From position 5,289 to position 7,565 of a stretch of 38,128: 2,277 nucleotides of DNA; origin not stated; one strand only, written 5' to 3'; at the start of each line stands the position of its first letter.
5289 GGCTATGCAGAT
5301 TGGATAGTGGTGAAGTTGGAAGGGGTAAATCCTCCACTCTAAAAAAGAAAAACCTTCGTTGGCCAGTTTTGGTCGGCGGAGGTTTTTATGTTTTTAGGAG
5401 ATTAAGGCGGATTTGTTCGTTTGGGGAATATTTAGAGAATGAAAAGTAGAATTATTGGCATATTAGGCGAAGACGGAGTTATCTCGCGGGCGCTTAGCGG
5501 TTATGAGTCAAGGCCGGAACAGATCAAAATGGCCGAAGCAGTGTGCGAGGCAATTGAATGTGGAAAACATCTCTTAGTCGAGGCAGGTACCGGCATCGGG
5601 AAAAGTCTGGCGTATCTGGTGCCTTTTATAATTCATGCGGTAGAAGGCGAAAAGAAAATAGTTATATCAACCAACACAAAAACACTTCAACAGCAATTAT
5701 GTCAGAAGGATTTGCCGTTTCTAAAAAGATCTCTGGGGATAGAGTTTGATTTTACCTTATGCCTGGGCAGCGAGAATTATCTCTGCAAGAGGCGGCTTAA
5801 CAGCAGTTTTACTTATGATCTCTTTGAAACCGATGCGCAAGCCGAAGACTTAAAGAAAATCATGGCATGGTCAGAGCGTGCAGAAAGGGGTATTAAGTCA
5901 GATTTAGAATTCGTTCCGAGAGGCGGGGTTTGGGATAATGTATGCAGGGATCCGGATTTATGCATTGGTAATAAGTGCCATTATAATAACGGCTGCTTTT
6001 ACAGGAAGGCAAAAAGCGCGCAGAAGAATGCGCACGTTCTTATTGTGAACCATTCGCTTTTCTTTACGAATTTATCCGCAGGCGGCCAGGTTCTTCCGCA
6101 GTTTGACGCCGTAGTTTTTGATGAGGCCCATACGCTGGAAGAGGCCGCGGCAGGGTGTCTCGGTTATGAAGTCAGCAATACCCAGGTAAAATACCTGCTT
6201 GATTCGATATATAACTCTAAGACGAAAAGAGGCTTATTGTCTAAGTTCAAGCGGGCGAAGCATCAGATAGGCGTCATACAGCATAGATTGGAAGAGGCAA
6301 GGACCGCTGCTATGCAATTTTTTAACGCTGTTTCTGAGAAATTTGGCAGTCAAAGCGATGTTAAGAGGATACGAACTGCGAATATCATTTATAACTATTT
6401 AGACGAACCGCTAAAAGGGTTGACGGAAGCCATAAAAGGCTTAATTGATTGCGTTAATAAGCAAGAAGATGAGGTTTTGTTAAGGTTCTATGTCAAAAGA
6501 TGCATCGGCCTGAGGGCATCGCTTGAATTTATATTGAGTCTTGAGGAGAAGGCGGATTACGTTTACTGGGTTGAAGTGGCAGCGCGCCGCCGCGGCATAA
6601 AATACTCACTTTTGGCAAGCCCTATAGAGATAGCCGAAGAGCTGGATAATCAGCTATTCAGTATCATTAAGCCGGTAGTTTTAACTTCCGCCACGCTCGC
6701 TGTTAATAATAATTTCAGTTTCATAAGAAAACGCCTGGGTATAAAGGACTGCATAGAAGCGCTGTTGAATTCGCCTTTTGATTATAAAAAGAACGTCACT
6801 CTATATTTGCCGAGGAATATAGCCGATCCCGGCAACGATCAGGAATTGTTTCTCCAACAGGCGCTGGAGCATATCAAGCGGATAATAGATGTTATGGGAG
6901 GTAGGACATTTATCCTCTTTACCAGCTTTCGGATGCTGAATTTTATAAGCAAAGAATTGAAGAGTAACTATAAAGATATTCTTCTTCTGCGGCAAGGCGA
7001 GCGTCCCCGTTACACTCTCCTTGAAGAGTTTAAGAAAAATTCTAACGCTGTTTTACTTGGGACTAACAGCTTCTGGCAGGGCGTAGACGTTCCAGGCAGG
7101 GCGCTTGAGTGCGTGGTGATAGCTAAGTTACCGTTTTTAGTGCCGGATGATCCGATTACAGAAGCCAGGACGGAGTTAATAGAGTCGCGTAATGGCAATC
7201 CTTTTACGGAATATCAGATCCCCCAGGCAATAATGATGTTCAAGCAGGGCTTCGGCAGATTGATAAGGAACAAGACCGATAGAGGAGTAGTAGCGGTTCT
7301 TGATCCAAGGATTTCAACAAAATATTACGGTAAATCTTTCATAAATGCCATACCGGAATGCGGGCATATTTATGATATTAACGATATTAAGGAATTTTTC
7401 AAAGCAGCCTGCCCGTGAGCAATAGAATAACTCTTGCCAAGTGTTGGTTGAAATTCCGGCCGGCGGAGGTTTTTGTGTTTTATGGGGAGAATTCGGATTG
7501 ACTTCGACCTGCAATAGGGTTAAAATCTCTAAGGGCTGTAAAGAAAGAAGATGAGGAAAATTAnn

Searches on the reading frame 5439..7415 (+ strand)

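Call 29: search_protein_families(library=pfam, proteins=[window:5439-7415:+], max_evalue=0.00001)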
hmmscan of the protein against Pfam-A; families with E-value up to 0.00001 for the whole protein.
window:5439-7415:+ (659 aa): 3 families
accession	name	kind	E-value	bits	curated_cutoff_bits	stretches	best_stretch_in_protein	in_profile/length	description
PF13307.12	Helicase_C_2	-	4.4e-47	160.7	25.3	1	479-640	1-169/170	Helicase C-terminal domain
PF00270.35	DEAD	-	2.6e-12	47.2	26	1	33-104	5-77/167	DEAD/DEAH box helicase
PF04851.21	ResIII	-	3.1e-06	27.6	22.5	0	23-90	3-72/164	Type III restriction enzyme, res subunit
